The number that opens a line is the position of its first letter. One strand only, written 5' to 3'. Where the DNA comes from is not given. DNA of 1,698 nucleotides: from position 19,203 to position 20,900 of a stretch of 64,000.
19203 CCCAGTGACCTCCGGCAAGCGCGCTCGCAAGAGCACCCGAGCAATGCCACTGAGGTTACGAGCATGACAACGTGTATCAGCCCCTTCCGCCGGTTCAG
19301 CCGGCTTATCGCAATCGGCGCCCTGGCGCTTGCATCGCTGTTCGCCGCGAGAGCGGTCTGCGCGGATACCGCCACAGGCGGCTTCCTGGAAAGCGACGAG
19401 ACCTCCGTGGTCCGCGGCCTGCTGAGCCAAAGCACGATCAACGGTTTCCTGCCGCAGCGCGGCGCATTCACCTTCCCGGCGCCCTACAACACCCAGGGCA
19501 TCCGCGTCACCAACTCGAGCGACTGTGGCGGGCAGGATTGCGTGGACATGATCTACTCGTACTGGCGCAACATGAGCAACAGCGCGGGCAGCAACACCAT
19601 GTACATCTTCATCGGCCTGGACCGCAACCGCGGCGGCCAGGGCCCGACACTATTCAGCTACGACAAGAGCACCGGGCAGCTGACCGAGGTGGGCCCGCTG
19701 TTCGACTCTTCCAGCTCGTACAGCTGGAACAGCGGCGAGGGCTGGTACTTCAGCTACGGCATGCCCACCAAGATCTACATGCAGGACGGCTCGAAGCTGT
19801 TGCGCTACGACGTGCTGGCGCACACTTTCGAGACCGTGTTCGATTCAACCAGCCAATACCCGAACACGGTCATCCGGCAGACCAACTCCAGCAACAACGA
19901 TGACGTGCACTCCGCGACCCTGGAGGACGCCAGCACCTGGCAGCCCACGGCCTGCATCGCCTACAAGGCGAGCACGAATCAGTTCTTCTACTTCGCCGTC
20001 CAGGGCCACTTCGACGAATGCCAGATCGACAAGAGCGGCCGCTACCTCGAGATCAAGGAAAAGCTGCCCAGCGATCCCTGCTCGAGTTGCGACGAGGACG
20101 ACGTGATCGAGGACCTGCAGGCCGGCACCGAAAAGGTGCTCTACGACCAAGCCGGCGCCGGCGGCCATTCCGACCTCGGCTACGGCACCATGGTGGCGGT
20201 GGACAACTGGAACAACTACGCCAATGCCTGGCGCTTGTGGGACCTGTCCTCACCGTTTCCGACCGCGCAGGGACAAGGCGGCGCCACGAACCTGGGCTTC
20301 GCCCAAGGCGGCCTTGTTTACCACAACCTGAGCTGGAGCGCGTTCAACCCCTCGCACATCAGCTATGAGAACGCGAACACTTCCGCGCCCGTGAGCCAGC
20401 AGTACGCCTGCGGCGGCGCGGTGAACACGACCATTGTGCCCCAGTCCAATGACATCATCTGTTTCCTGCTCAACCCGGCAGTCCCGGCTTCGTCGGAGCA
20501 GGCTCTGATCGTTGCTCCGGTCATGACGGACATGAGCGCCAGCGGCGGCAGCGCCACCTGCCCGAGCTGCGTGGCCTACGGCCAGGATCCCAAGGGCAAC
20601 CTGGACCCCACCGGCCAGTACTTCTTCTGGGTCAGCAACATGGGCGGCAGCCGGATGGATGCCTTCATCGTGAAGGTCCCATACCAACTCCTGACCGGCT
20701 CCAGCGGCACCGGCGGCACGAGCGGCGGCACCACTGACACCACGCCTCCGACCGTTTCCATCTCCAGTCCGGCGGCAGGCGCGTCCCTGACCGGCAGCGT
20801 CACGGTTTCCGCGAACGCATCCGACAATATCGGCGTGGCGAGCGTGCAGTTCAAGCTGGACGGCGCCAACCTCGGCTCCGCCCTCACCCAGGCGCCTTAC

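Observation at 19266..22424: The 40-kb EPS locus is bracketed by paralogous secreted proteins sharing an unassigned N-terminal domain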

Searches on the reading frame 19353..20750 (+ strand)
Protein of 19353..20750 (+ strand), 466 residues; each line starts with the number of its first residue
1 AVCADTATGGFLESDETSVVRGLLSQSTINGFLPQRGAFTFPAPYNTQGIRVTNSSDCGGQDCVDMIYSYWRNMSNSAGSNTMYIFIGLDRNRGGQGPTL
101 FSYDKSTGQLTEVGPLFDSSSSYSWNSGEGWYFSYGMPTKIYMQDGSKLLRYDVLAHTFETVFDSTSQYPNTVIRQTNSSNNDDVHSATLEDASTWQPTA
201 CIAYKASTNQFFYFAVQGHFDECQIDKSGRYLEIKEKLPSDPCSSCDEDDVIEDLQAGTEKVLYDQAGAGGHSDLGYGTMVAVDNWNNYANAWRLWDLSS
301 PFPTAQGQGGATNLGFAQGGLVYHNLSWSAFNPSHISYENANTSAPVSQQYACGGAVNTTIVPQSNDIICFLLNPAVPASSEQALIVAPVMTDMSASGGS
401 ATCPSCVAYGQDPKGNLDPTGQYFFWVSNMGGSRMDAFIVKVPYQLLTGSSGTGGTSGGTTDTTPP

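Call 7: find_homologous_proteins(query=window:19353-20750:+)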
Query window:19353-20750:+ (466 aa): 1127 proteins with E <= 0.001 among 8000 candidates; the best 120 are listed.
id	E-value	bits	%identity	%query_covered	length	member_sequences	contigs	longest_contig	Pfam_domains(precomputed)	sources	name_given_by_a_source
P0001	4.1e-242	822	75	99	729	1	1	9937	PF17957.8,PF16656.12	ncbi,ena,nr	ncbi:MAG TPA: Ig-like domain-containing protein [Gammaproteobacteria bacterium]|nr:Ig-like domain-co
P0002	7.2e-233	792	74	94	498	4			-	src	-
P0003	9.9e-232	788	82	88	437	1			-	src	-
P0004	8.6e-226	768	74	96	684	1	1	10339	PF17957.8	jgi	jgi:hypothetical protein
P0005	7.7e-225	765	73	96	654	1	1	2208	PF17957.8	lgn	-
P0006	1.8e-216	738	70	97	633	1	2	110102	PF17957.8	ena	-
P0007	3.9e-210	717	68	95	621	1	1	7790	PF17957.8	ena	-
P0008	2.6e-204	698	66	96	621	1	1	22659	PF17957.8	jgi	jgi:hypothetical protein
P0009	4.7e-198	677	65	98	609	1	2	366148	PF17957.8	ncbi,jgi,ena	-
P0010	1.1e-195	669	66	95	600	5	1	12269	PF17957.8,PF19077.7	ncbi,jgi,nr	ncbi:MAG TPA: Ig-like domain-containing protein [Gammaproteobacteria bacterium]|jgi:hypothetical pro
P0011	2.0e-195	668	65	95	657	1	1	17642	PF17957.8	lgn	-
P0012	1.2e-193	662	64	98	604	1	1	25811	PF17957.8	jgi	jgi:hypothetical protein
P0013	1.9e-193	662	67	94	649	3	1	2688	PF17957.8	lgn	-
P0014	8.9e-192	656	64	96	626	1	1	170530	PF17957.8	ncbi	ncbi:MAG: Ig-like domain-containing protein [Bacillota bacterium]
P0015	6.9e-190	650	61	95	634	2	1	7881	PF17957.8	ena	-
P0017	2.4e-187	642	62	100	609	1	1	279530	PF17957.8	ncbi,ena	-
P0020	4.9e-185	634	63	98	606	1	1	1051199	PF17957.8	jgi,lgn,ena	-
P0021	9.9e-185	633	61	97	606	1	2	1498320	PF17957.8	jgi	jgi:hypothetical protein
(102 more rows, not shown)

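Call 8: search_solved_structures(query=window:19353-20750:+, max_evalue=10)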
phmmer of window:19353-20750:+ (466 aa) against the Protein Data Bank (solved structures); distinct sequences matched with E-value up to 10: 0.

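Call 22: predict_structure(alignment_id=A1)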
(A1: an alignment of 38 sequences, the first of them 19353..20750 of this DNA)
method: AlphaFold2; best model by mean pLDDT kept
length: 466 residues; sequences in the alignment: 38
mean_pLDDT: 88.8   pTM: 0.89
mean pLDDT of the five models: 88.8, 88.2, 87.9, 87.7, 87.6
residues with pLDDT >= 90: 348; 70-90: 69; 50-70: 22; < 50: 27
segments of 3 or more residues with pLDDT < 50: 1-3, 308-315, 451-466
pLDDT, mean of each block of 10 residues (from residue 1): 65 96 94 96 97 92 74 83 93 92 95 96 90 94 96 97 98 96 97 97 98 97 96 96 90 97 87 93 91 94 65 61 93 92 94 93 94 95 96 89 62 86 94 94 90 40 35
secondary structure, 60 per line:
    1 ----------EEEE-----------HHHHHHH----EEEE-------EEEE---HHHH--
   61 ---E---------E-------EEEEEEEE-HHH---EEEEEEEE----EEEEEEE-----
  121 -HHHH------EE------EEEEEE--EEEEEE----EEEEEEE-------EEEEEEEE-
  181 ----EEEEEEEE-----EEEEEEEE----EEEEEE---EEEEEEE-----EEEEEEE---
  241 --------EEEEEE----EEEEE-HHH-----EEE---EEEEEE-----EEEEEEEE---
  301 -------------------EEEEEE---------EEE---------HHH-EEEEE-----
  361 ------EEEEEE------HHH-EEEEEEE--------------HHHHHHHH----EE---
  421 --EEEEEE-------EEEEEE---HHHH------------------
elements in order: E11-14 H26-32 E37-40 E48-51 H55-58 E82-89 E97-104 E109-115 H122-125 E140-145 E148-153 E158-164 E172-179 E185-192 E198-205 E210-215 E219-225 E231-237 E249-254 E259-263 E273-275 E279-284 E290-297 E320-325 E335-337 E351-355 E367-372 E383-389 H404-411 E423-428 E436-441 H445-448
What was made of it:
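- On PL22 oligogalacturonate lyase: AF2 model has pLDDT 88.8 and ~28 strands (call 22).
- Confident model (pLDDT 88.8, pTM 0.89) with ~28 strands, i.e. seven four-stranded blades: call 22.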

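Call 26: fold_search(model_id=the predicted structure, library=pdb)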
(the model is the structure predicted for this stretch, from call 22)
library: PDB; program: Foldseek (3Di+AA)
matches with E <= 10: 1412; with E <= 0.001: 706
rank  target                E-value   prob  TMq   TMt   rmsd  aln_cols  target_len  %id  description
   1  3c5m_A                1.8e-11  1.00  0.54  0.65   8.3       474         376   10  Crystal structure of oligogalacturonate lyase (VPA0088) from Vibrio parahaemolyticus. Northeast Structural Genomics Co (released 2008-02-26)
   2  3pe7                  2.2e-11  1.00  0.55  0.66   8.5       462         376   11  Oligogalacturonate lyase in complex with manganese (released 2010-11-03)
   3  4jml_A                5.8e-08  1.00  0.32  0.37  12.9       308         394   11  Crystal structure of the TolB(P201C)-ColicinE9 TBE peptide(A33C) complex. (released 2013-07-17)
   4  4r40_C                6.2e-08  1.00  0.32  0.36  12.4       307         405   11  Crystal Structure of TolB/Pal complex from Yersinia pestis. (released 2014-09-03)
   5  4pwz_B                7.7e-08  1.00  0.30  0.34  13.2       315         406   11  Crystal structure of TolB protein from Yersinia pestis CO92 (released 2014-04-02)
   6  9e2g_2C               8.1e-08  1.00  0.40  0.31  11.0       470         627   10  Cryo-EM structure of 48 nm repeat of microtubule doublet from T. brucei flagellum (released 2025-03-12)
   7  2hqs_B                1.1e-07  1.00  0.31  0.35  13.2       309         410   11  Crystal structure of TolB/Pal complex (released 2007-04-03)
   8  2ivz_D                1.3e-07  1.00  0.33  0.38   8.2       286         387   12  Structure of TolB in complex with a peptide of the colicin E9 T- domain (released 2006-08-16)
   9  5yzv_B                1.4e-07  1.00  0.39  0.57   7.2       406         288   11  Biophysical and structural characterization of the thermostable WD40 domain of a prokaryotic protein, Thermomonospora  (released 2018-10-03)
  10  9ijj_R                1.8e-07  1.00  0.40  0.40  13.1       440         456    9  In situ structure of the central apparatus in mouse sperm axoneme. (released 2025-06-04)
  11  8snb_4B               1.9e-07  1.00  0.35  0.28  11.8       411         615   10  atomic model of sea urchin sperm doublet microtubule (48-nm periodicity) (released 2023-06-28)
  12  9a2l_MODEL_1_A        2.1e-07  1.00  0.32  0.34  11.0       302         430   10  Model of E. coli TolB by in-cell photo-crosslinking MS and deep learning (released 2023-02-24)
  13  2z3w                  2.3e-07  1.00  0.39  0.30   9.0       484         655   10  Prolyl tripeptidyl aminopeptidase mutant E636A (released 2008-02-19)
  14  9n6v_LH               2.4e-07  1.00  0.29  0.19  18.6       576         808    9  SSU processome maturation and disassembly, State A (released 2025-11-05)
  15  1nr0                  2.5e-07  1.00  0.42  0.33   9.2       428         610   10  Two Seven-Bladed Beta-Propeller Domains Revealed By The Structure Of A C. elegans Homologue Of Yeast Actin Interacting P (released 2003-07-01)
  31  9g33_UQ               5.7e-07  1.00  0.35  0.22  16.8       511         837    8  Stalled 90S - Utp23-Krr1-deltaC3 (released 2025-06-18)
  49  9y76_A                9.3e-07  1.00  0.32  0.44   7.8       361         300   10  Crystal structure of the human DCAF1 WDR domain in complex with OICR-40120 (released 2025-10-15)
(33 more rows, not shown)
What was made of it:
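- On PL22 oligogalacturonate lyase: 3C5M and 3PE7 are the top Foldseek hits (call 26).
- Closest known: PL22 oligogalacturonate lyase. Same: These are the two best solved-structure matches (E ~2e-11, TM 0.54-0.65, call 26).
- The two best PDB fold matches are both PL22 oligogalacturonate lyase (E ~2e-11), about 3,000-fold better than generic propellers: call 26. GH74 propellers also appear among the fold hits: call 26.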

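Call 28: search_solved_structures(query=A1, max_evalue=10, show_alignments=3)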
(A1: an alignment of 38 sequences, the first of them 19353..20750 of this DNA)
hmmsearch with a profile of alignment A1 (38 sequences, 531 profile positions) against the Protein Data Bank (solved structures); distinct sequences matched with E-value up to 10: 0.
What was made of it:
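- On PL22 oligogalacturonate lyase: No PDB hit with the single sequence or the profile at E<=10 (calls 8, 28).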

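Call 31: search_protein_families(library=pfam, proteins=[window:19353-20750:+], max_evalue=10)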
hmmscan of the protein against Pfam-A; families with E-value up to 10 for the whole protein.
window:19353-20750:+ (466 aa): 1 family
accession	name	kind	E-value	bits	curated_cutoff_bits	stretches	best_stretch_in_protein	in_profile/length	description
PF22856.1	Tal-1A_2A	-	0.23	12.4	27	1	417-423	5-11/11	Peptide tarsal-less 1A/2A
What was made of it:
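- Closest known: PL22 oligogalacturonate lyase. Different: About 10% identity, and no Pfam or PDB sequence/profile match even at E=10 (calls 8, 28, 31).
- No sequence link to any enzyme family: calls 8, 28, 31.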

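Call 32: find_related_loci(query=A1, collection=genome_contigs, flank=10000)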
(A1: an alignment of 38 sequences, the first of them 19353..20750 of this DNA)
Query A1 (466 aa) in genome_contigs; peptide patterns used: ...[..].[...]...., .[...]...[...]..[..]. (x = any residue, [..] = any of these).
392 stretches matched a pattern; 214 encode a relative of the query (tblastn E <= 1e-3); the best 80 are kept; 78 distinct loci.
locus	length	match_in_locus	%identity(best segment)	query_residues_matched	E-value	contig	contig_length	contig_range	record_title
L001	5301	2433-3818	75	7-466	0e+0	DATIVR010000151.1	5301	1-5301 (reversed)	MAG TPA_asm: Gammaproteobacteria bacterium isolate SMAG_U16012 k141_329120, whole genome shotgun sequence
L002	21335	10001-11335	70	1-466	0e+0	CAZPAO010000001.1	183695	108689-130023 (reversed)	MAG TPA_asm: uncultured Gammaproteobacteria bacterium isolate binchicken_co50_240 genome assembly, contig: NODE_36_lengt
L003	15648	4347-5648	69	9-457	0e+0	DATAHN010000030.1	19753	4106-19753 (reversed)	MAG TPA_asm: Gammaproteobacteria bacterium isolate SMAG_U6856 k141_4127176, whole genome shotgun sequence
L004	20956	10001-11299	67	4-451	0e+0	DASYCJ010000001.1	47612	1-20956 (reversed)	MAG TPA_asm: Gammaproteobacteria bacterium isolate SMAG_U4930 k141_1159949, whole genome shotgun sequence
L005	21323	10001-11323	66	7-461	0e+0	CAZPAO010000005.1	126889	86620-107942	MAG TPA_asm: uncultured Gammaproteobacteria bacterium isolate binchicken_co50_240 genome assembly, contig: NODE_106_leng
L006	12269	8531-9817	66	7-450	0e+0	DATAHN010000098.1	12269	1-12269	MAG TPA_asm: Gammaproteobacteria bacterium isolate SMAG_U6856 k141_371110, whole genome shotgun sequence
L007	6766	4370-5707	59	1-465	0e+0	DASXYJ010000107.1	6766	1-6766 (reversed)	MAG TPA_asm: Gammaproteobacteria bacterium isolate SMAG_U4821 k141_3403454, whole genome shotgun sequence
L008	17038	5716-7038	59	7-465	0e+0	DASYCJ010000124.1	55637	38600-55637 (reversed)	MAG TPA_asm: Gammaproteobacteria bacterium isolate SMAG_U4930 k141_4626727, whole genome shotgun sequence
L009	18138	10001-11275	64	9-447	0e+0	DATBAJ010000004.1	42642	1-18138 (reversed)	MAG TPA_asm: Gammaproteobacteria bacterium isolate SMAG_U5729 k141_2323793, whole genome shotgun sequence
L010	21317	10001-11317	56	4-447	3e-161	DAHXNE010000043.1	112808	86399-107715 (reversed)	MAG TPA_asm: Gammaproteobacteria bacterium isolate clean1778 k141_6486, whole genome shotgun sequence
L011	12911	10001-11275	53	7-466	3e-152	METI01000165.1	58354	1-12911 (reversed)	MAG: candidate division NC10 bacterium RIFCSPLOWO2_12_FULL_66_18 rifcsplowo2_12_scaffold_3878, whole genome shotgun sequ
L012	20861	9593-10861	52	9-466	2e-149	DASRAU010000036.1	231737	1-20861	MAG TPA_asm: Verrucomicrobiia bacterium isolate SMAG_U11126 k141_4905955, whole genome shotgun sequence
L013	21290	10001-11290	53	7-466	3e-148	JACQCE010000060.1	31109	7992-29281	MAG: Nitrospirae bacterium isolate NC_groundwater_960_Pr1_S-0.2um_63_62 Montesol18-Sp2_coassembly_scaffold_358152, whole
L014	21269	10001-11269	52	9-466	4e-148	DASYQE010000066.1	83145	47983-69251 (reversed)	MAG TPA_asm: Candidatus Polarisedimenticolia bacterium isolate SMAG_U4477 k141_816562, whole genome shotgun sequence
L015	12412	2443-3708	52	9-466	2e-146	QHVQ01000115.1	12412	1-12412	MAG: Acidobacteria bacterium isolate AA152 14_1009_16_40cm_scaffold_66455_curated, whole genome shotgun sequence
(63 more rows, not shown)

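Call 38: find_encoding_contigs(protein=P0014, flank=10000, max_places=3)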
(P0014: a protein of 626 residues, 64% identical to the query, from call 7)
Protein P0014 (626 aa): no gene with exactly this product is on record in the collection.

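Call 39: list_cluster_members(proteins=[P0014, P0003, P0002])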
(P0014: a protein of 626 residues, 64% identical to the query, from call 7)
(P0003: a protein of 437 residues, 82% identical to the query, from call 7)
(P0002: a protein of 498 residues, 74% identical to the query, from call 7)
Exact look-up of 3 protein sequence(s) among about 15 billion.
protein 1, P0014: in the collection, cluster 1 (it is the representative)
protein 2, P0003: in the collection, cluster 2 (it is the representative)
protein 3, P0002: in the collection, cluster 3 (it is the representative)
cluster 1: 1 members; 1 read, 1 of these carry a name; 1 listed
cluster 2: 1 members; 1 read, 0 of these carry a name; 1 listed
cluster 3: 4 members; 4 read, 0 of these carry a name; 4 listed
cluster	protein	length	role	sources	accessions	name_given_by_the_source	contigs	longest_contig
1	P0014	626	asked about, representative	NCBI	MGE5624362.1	MAG: Ig-like domain-containing protein [Bacillota bacterium]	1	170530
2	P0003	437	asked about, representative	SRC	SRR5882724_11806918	-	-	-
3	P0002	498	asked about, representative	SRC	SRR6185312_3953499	-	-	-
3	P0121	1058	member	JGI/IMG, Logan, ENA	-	-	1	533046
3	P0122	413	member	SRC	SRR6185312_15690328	-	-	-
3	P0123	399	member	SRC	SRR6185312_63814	-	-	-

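Call 41: search_protein_families(library=ncbifam, proteins=[P0014, P0006, P0009, P0017, P0020, P0021, P0007], max_evalue=10)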
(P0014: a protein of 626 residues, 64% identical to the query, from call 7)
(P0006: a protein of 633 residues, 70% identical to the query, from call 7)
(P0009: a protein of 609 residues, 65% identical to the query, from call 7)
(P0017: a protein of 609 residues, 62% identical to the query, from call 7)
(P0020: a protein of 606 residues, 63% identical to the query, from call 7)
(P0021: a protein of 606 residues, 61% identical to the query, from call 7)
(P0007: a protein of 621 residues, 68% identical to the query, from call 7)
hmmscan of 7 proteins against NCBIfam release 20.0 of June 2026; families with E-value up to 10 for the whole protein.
P0014 (626 aa): 0 families

P0006 (633 aa): 2 families
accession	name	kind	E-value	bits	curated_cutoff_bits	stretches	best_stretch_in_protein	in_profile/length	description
NF047446.1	barrel_OmpL47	domain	0.063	13.7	40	1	504-565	6-57/68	OmpL47-type beta-barrel domain-containing protein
TIGR03501.1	GlyGly_CTERM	domain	0.8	10.6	15.5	1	608-628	1-21/22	GlyGly-CTERM sorting domain-containing protein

P0009 (609 aa): 2 families
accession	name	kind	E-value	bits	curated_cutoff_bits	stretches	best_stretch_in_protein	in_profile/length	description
TIGR03769.1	P_ac_wall_RPT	domain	0.033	14.7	30.9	1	536-557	20-40/41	TIGR03769 domain-containing protein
NF038115.1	SVAGG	subfamily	4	6.4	150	1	546-597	361-401/407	SVAGG family GlyGly-CTERM protein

P0017 (609 aa): 1 family
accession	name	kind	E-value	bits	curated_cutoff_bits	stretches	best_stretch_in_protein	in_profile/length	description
NF038115.1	SVAGG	subfamily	6.2e-05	22.2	150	1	551-597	363-405/407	SVAGG family GlyGly-CTERM protein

P0020 (606 aa): 3 families
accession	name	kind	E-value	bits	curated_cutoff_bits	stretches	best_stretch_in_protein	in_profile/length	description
NF038111.1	rhom_dep_M36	equivalog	0.00029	18.4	1700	1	506-594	1223-1314/1315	rhombosortase-dependent M36 family metallopeptidase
NF038115.1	SVAGG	subfamily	0.003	16.7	150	1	550-595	363-406/407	SVAGG family GlyGly-CTERM protein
TIGR03501.1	GlyGly_CTERM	domain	7.4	7.6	15.5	1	574-594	1-21/22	GlyGly-CTERM sorting domain-containing protein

P0021 (606 aa): 1 family
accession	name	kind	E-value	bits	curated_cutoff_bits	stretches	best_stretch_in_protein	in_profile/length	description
NF038115.1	SVAGG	subfamily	0.04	13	150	1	550-595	363-406/407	SVAGG family GlyGly-CTERM protein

P0007 (621 aa): 1 family
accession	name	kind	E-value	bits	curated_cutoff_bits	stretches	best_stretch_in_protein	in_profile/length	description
NF038176.1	Rv0340_fam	equivalog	0.046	14.4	100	1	453-541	74-162/178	Rv0340 family IniB-related protein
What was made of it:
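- On GlyGly-CTERM / rhombosortase substrates (copy 2 and the ~600-aa class): P0017 and P0020 match only the C-terminal ends of GlyGly-CTERM protein models, far below cutoff (call 41).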

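Call 42: find_encoding_contigs(protein=P0006, flank=10000, max_places=2)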
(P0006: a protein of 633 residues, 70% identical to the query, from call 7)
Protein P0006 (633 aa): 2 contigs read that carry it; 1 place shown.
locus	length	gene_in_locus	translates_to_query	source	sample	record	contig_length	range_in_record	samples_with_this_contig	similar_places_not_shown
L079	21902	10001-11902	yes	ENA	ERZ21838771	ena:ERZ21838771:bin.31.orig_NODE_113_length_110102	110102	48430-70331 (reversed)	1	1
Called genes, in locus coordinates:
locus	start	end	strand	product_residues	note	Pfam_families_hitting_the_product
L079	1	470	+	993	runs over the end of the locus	PF17996:CE2_N (faint), PF19077:Big_13 (faint), PF13750:Big_3_3 (faint), PF17957:Big_7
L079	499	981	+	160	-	-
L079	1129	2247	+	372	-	PF17996:CE2_N (faint), PF17957:Big_7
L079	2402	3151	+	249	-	PF00072:Response_reg, PF00486:Trans_reg_C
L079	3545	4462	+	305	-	PF01740:STAS, PF13466:STAS_2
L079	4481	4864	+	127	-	PF01740:STAS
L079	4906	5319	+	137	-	PF13581:HATPase_c_2, PF02518:HATPase_c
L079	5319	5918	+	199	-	PF07228:SpoIIE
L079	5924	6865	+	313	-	PF08673:RsbU_N, PF07730:HisKA_3 (weak), PF13581:HATPase_c_2 (weak), PF02518:HATPase_c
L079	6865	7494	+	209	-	PF00072:Response_reg, PF00196:GerE, PF04545:Sigma70_r4 (weak), PF08281:Sigma70_r4_2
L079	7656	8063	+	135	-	PF01740:STAS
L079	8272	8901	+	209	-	PF00072:Response_reg, PF04545:Sigma70_r4, PF00196:GerE, PF08281:Sigma70_r4_2, PF13384:HTH_23 (faint)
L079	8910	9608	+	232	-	PF00072:Response_reg, PF00196:GerE, PF08281:Sigma70_r4_2 (weak)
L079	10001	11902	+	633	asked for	PF17957:Big_7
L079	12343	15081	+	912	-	PF00041:fn3 (weak)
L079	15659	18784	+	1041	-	PF17957:Big_7, PF16656:Pur_ac_phosph_N, PF13385:Laminin_G_3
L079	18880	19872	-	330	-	PF01073:3Beta_HSD, PF01370:Epimerase, PF02719:Polysacc_synt_2, PF04321:RmlD_sub_bind, PF05368:NmrA, PF07993:NAD_binding_4 (faint), PF13460:NAD_binding_10, PF16363:GDP_Man_Dehyd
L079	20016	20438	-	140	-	PF01050:MannoseP_isomer, PF07883:Cupin_2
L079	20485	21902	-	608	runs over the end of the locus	PF13522:GATase_6, PF13537:GATase_7, PF01380:SIS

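Call 51: search_protein_representatives(alignment_id=A2)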
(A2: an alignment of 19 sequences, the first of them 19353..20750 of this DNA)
Query: 19 sequences, 457 profile positions. Proteins with E-value up to 0.001 (for the whole library): 1091; up to 1e-10: 865; up to 1e-30: 414. The best 150 are listed.
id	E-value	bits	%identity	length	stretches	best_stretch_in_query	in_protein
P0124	4.2e-289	975.0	-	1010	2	10-450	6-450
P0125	7.2e-217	736.9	-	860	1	14-451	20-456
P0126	1.1e-214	729.6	-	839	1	9-453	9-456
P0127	2.6e-212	721.9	-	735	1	18-452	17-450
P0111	1.8e-209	712.5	-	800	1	5-445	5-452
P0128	7.0e-206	700.6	-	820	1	11-450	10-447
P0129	3.2e-205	698.5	-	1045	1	13-447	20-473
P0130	7.4e-205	697.3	-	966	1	32-448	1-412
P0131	1.5e-204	696.3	-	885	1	13-449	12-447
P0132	1.2e-202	690.0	-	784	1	5-448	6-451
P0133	1.9e-202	689.3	-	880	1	17-450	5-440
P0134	4.9e-202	688.0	-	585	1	14-447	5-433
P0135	7.8e-200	680.7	-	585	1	7-446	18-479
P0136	1.1e-199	680.3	-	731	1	8-448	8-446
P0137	1.7e-199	679.6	-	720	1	11-451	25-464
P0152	3.8e-182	622.4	-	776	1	17-441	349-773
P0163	4.5e-172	589.2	-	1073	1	21-450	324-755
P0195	9.5e-130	449.7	-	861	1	27-445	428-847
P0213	2.0e-116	405.8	-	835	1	20-443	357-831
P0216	1.3e-114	399.7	-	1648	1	175-453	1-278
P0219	2.7e-113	395.4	-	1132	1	23-445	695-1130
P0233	5.1e-103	361.6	-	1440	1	9-448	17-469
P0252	3.0e-89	316.2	-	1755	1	37-451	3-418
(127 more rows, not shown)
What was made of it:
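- Discrete family of 1,091 representatives: call 51.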
